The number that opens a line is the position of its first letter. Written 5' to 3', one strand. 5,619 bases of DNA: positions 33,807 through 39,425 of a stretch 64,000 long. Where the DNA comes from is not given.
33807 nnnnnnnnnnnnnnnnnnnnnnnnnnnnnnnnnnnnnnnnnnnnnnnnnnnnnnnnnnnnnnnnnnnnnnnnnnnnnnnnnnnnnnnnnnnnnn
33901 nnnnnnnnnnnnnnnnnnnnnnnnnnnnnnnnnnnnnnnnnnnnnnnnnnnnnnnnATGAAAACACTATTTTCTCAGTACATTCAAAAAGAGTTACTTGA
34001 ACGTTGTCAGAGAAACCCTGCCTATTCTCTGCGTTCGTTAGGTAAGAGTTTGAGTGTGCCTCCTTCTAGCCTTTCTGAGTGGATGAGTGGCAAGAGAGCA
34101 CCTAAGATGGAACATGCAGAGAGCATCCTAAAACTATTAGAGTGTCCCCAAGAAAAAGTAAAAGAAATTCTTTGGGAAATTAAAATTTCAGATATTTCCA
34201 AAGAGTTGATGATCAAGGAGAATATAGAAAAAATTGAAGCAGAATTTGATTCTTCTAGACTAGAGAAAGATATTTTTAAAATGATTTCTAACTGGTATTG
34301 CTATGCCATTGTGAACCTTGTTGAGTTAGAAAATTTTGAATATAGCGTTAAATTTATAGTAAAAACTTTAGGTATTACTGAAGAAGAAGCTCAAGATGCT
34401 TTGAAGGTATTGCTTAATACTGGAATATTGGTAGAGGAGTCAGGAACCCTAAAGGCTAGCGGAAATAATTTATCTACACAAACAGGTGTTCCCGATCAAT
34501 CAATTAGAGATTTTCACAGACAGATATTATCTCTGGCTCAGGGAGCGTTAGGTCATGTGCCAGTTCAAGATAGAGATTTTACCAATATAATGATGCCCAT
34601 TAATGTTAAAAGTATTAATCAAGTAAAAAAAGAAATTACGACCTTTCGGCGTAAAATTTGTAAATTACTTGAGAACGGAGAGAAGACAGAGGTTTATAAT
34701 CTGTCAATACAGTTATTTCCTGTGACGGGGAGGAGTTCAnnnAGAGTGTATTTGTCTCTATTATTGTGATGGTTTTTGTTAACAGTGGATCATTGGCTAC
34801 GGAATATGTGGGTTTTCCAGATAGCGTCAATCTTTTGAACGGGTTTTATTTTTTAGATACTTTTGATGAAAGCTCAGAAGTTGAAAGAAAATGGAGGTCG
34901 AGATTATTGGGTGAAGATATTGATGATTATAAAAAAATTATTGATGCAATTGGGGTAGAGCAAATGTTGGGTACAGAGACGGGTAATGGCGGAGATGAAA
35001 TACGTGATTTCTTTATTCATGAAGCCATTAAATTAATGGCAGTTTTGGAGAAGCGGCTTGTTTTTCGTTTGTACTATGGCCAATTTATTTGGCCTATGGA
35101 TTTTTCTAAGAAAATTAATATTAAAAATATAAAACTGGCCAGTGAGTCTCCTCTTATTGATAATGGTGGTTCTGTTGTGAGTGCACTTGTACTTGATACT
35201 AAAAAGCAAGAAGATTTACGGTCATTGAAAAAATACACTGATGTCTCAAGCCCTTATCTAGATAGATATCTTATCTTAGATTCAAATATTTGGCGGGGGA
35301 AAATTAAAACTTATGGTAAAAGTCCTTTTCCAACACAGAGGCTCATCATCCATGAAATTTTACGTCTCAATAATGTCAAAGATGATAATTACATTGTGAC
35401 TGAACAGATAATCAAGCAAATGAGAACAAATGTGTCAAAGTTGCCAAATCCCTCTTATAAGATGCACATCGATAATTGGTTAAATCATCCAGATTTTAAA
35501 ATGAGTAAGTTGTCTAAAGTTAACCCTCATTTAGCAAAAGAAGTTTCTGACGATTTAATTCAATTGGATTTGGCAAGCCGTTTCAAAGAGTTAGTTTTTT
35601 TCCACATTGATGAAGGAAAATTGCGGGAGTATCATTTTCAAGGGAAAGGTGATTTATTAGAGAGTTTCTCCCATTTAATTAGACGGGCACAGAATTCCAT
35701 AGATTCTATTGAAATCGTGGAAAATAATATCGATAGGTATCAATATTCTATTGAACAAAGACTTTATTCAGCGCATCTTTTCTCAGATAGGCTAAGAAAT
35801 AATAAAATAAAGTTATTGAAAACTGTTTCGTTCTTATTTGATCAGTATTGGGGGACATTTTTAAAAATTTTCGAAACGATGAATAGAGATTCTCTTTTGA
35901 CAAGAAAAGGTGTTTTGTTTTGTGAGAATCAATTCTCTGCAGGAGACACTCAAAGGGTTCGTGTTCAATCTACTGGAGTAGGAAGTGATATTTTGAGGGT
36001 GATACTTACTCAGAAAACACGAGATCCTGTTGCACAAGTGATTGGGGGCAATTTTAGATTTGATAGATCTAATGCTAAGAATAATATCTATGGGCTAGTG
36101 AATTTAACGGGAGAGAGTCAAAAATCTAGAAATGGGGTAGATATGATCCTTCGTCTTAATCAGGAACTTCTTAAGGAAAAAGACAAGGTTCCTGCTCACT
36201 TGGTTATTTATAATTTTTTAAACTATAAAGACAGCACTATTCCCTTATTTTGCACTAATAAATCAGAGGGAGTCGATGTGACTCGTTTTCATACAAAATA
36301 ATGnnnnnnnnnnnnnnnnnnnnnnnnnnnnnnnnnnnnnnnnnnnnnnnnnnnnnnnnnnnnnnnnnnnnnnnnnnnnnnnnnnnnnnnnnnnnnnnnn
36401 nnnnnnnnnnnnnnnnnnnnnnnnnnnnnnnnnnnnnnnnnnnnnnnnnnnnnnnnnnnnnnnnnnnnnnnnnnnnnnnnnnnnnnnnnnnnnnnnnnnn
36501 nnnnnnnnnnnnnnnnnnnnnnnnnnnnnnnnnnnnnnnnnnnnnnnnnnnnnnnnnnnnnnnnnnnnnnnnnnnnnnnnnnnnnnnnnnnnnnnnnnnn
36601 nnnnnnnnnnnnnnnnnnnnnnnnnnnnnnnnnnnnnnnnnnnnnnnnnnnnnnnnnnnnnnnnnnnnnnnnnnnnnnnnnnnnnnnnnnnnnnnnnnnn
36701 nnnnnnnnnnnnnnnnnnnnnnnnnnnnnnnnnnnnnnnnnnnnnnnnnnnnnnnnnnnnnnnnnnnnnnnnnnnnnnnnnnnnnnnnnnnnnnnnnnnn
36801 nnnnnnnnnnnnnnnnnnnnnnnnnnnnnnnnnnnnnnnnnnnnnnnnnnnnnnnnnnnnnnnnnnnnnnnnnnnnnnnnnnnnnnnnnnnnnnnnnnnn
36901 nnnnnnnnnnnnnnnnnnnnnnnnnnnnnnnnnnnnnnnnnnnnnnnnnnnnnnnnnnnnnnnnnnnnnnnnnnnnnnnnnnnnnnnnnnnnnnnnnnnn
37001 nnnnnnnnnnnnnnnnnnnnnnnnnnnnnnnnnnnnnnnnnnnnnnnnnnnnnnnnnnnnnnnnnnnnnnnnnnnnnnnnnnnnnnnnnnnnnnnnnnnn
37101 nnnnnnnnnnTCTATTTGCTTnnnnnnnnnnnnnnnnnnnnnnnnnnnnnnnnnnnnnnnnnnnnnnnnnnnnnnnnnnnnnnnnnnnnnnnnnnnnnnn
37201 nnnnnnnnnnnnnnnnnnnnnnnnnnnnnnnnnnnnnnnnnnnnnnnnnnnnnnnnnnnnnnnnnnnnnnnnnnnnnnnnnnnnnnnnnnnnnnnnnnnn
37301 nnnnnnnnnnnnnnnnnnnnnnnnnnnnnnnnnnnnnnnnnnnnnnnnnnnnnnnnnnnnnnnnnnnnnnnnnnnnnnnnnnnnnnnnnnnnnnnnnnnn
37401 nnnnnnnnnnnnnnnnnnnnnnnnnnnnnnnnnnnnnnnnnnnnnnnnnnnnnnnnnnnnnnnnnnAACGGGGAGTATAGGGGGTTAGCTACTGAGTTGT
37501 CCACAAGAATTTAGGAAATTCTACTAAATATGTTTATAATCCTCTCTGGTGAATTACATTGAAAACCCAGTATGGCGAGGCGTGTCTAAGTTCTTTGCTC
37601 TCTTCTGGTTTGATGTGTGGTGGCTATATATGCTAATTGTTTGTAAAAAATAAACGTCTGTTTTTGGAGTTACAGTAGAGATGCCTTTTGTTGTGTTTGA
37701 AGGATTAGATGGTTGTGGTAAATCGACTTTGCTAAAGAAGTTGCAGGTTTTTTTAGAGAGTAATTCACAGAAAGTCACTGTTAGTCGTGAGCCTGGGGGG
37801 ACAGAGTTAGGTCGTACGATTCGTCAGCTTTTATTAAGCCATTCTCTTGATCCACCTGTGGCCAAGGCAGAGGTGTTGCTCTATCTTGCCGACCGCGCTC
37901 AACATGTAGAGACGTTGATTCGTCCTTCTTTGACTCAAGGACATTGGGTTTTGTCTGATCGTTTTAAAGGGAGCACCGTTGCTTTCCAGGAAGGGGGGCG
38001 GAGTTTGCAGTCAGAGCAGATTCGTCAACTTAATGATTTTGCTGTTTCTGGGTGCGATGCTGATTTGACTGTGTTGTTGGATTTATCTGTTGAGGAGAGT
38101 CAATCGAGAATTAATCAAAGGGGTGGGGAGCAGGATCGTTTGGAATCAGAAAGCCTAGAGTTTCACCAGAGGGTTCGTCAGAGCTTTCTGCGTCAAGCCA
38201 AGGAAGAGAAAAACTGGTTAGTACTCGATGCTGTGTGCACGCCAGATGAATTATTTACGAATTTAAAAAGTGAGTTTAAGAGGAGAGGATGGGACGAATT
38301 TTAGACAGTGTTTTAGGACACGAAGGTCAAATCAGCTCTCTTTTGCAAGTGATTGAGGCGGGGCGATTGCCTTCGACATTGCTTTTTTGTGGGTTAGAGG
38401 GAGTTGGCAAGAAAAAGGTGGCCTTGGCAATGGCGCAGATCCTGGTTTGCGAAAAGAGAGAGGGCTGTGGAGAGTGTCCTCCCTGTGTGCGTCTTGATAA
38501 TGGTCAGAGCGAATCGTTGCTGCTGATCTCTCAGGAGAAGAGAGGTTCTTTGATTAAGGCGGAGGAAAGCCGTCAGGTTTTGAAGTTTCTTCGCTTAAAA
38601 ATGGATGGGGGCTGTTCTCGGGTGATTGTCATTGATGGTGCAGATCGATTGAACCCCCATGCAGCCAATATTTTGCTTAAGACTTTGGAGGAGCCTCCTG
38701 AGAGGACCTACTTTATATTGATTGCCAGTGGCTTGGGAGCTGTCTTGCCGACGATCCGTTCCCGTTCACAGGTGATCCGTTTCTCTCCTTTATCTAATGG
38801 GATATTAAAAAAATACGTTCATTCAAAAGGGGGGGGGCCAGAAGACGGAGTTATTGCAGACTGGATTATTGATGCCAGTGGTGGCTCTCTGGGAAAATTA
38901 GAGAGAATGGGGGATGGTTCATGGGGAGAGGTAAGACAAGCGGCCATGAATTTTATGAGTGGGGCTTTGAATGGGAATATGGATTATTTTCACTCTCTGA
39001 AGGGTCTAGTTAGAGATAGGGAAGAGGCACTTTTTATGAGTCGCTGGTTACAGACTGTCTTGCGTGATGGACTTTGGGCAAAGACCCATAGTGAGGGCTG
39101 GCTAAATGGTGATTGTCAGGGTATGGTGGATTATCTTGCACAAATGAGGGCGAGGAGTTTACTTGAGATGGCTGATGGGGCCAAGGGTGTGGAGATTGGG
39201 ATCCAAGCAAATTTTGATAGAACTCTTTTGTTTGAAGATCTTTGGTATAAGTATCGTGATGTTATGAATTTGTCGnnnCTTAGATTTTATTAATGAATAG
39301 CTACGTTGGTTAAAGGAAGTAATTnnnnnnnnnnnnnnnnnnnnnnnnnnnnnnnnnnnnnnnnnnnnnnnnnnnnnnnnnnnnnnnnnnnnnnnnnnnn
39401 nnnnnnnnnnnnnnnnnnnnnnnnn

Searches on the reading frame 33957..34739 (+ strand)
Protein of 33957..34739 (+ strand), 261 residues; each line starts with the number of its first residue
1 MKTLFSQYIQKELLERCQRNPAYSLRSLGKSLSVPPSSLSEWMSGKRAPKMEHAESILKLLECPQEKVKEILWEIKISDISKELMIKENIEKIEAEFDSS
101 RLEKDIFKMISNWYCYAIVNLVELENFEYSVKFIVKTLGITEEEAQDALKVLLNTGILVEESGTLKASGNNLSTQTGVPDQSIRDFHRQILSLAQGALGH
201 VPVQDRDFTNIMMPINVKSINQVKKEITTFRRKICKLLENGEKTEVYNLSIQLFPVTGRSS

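Call 54: search_protein_families(library=pfam, proteins=[window:33957-34739:+], max_evalue=0.0001)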
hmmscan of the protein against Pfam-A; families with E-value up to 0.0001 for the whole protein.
window:33957-34739:+ (261 aa): 2 families
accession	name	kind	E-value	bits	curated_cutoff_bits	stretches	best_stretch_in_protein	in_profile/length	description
PF14394.12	DUF4423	-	1e-40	139.7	30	1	99-256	7-165/165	Domain of unknown function (DUF4423)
PF01381.28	HTH_3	-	6e-06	26.6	23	1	23-64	10-51/55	Helix-turn-helix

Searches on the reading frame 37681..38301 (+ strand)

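Call 54: search_protein_families(library=pfam, proteins=[window:37681-38301:+], max_evalue=0.0001)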
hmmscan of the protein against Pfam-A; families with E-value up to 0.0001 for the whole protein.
window:37681-38301:+ (207 aa): 1 family
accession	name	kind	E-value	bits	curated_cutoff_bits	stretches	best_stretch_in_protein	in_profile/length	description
PF02223.23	Thymidylate_kin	-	1.5e-42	145.8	27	1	6-185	1-175/185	Thymidylate kinase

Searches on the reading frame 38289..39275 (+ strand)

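Call 30: search_protein_families(library=pfam, proteins=[window:38289-39275:+], max_evalue=0.00001)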
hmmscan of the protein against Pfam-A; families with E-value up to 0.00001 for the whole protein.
window:38289-39275:+ (329 aa): 1 family
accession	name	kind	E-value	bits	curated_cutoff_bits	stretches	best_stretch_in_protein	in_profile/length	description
PF13177.12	DNA_pol3_delta2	-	6.1e-40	137.3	27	1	11-168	2-160/161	DNA polymerase III, delta subunit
